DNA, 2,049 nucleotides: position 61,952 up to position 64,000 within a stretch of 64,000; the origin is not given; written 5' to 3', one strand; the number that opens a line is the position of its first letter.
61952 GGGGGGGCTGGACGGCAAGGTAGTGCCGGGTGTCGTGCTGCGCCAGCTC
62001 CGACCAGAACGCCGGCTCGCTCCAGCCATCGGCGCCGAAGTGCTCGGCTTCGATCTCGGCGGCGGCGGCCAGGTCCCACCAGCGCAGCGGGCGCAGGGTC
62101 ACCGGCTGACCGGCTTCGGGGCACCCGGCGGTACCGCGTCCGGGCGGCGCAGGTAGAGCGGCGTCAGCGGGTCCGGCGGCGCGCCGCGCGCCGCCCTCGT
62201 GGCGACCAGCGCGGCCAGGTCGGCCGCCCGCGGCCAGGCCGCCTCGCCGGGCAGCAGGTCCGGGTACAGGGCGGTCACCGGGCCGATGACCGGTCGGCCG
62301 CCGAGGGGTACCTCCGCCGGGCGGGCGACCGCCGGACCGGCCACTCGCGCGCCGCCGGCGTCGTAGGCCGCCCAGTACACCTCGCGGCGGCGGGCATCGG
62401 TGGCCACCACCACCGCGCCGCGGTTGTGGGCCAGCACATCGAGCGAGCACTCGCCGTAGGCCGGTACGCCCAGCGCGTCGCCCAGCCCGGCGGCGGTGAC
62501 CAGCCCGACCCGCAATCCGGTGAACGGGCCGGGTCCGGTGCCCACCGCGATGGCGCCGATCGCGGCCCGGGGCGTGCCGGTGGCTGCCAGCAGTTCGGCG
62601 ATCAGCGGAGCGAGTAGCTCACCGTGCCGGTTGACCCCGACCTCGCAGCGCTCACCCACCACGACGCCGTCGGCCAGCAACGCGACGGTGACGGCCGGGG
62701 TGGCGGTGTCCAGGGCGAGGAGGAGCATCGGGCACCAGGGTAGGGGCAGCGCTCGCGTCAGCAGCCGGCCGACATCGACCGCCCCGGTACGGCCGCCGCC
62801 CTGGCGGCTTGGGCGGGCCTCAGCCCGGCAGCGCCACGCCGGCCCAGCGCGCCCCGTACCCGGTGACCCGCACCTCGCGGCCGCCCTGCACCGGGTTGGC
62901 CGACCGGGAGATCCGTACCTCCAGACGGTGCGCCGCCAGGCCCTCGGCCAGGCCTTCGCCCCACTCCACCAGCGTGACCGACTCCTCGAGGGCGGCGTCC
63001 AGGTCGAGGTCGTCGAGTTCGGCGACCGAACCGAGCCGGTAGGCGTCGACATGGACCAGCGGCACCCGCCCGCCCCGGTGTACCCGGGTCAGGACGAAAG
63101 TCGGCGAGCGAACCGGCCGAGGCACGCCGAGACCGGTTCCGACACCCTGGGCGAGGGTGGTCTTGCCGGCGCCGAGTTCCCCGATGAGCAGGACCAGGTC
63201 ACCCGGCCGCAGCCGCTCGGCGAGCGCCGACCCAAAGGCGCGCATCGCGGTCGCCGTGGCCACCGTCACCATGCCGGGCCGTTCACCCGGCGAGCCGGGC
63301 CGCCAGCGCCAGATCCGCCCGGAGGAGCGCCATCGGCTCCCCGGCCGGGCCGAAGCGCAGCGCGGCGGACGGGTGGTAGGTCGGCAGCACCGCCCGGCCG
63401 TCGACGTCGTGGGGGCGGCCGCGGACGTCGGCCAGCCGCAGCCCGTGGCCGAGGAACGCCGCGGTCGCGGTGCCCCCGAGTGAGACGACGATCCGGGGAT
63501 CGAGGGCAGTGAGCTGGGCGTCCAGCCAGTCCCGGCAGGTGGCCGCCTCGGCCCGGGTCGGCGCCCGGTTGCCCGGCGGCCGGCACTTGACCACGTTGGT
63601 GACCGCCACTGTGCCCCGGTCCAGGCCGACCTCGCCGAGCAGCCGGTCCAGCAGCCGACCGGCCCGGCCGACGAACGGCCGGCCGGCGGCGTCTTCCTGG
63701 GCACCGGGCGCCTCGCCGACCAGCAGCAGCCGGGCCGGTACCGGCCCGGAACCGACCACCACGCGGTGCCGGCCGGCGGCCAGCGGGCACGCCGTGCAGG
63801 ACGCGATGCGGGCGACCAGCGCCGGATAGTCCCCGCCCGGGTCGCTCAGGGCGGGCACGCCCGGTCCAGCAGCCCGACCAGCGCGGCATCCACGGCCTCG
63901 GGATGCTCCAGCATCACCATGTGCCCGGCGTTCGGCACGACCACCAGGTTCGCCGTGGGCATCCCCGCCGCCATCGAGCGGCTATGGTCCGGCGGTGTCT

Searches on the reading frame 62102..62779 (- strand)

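Call 19: search_protein_families(library=pfam, proteins=[window:62102-62779:-])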
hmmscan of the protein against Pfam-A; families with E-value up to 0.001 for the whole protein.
window:62102-62779:- (226 aa): 1 family
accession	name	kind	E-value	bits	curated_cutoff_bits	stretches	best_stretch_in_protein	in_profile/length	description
PF00814.31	TsaD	-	5.6e-24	85.7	24.8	1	50-157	27-147/264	tRNA N6-adenosine threonylcarbamoyltransferase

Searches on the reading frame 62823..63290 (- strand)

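Call 19: search_protein_families(library=pfam, proteins=[window:62823-63290:-])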
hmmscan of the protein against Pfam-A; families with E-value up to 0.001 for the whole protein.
window:62823-63290:- (156 aa): 1 family
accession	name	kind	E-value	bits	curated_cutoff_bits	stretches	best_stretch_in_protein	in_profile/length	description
PF02367.23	TsaE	-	2e-33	115.5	26.6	1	12-131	3-122/128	Threonylcarbamoyl adenosine biosynthesis protein TsaE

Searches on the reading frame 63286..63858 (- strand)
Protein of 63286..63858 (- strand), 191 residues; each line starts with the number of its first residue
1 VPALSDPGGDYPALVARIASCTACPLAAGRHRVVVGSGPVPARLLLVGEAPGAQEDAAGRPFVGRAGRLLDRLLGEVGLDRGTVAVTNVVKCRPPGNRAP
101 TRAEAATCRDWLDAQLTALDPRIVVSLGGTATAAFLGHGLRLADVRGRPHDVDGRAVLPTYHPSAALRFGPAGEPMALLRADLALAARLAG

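Call 4: search_solved_structures(query=window:63286-63858:-, show_alignments=2)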
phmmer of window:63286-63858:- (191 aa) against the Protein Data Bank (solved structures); distinct sequences matched with E-value up to 0.001: 30.
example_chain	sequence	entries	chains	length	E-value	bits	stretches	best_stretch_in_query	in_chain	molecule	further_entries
1l9g_A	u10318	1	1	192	3.6e-44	153.9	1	16-169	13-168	Conserved hypothetical protein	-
1vk2_A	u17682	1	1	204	4.4e-44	153.6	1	16-169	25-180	Uracil-DNA glycosylase TM0511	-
1ui0_A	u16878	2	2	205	1.5e-43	151.9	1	14-172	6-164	Uracil-DNA Glycosylase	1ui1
4zbx_A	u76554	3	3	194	7.1e-33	117.1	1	17-167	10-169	Uracil-DNA glycosylase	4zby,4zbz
8iir_A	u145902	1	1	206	1.3e-31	112.9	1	10-175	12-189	Type-4 uracil-DNA glycosylase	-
8iie_A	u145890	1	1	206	4.6e-31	111.2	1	10-175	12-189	Type-4 uracil-DNA glycosylase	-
8iin_A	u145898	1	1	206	4.6e-31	111.2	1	10-175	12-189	Type-4 uracil-DNA glycosylase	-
8iim_A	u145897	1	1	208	4.6e-31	111.2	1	10-175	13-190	Type-4 uracil-DNA glycosylase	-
8iip_A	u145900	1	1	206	4.6e-31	111.2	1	10-175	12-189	Type-4 uracil-DNA glycosylase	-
8iio_A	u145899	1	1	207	4.7e-31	111.1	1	10-175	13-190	Type-4 uracil-DNA glycosylase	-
6ajo_A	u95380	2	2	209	5e-31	111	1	10-175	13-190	Uracil DNA glycosylase superfamily protein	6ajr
6ajs_A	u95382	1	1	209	5.1e-31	111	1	10-175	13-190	Uracil DNA glycosylase superfamily protein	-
6iod_A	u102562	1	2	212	5.3e-31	111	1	10-175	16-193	Phage SPO1 DNA polymerase-related protein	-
6ioc_A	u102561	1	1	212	5.4e-31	110.9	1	10-175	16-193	Phage SPO1 DNA polymerase-related protein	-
6l6s_A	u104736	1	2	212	5.5e-31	110.9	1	10-175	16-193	Phage SPO1 DNA polymerase-related protein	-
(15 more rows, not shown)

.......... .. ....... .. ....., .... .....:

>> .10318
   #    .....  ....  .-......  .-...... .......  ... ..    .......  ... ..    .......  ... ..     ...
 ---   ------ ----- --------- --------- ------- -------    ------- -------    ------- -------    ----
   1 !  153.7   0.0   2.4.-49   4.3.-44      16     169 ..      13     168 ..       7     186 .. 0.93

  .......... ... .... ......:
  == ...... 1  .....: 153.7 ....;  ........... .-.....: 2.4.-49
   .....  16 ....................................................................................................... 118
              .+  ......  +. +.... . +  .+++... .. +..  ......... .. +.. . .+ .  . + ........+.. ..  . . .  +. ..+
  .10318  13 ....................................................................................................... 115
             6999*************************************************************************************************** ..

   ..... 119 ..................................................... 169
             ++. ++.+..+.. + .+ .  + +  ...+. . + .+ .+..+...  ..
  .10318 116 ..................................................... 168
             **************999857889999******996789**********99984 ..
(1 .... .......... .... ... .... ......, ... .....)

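Call 5: search_protein_families(library=ncbifam, proteins=[window:63286-63858:-])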
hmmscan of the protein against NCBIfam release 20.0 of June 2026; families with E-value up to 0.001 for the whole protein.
window:63286-63858:- (191 aa): 3 families
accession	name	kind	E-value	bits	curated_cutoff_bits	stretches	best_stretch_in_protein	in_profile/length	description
NF040953.1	Arch_udg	equivalog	2.1e-49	167.6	250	1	14-168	4-167/184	type-4 uracil-DNA glycosylase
TIGR00758.1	UDG_fam4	subfamily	6.5e-48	162.7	125.3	1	21-168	1-152/173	uracil-DNA glycosylase, family 4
TIGR03914.1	UDG_fam_dom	hypoth_equivalog_domain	1.1e-45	156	189.95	1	13-182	47-227/231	UdgX family uracil-DNA binding protein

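Call 6: search_protein_families(library=pfam, proteins=[window:63286-63858:-])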
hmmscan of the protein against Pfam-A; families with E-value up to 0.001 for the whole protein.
window:63286-63858:- (191 aa): 1 family
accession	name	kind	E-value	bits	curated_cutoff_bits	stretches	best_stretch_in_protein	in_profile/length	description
PF03167.25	UDG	-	2.4e-35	122.1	24.3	1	36-169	2-124/141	Uracil DNA glycosylase superfamily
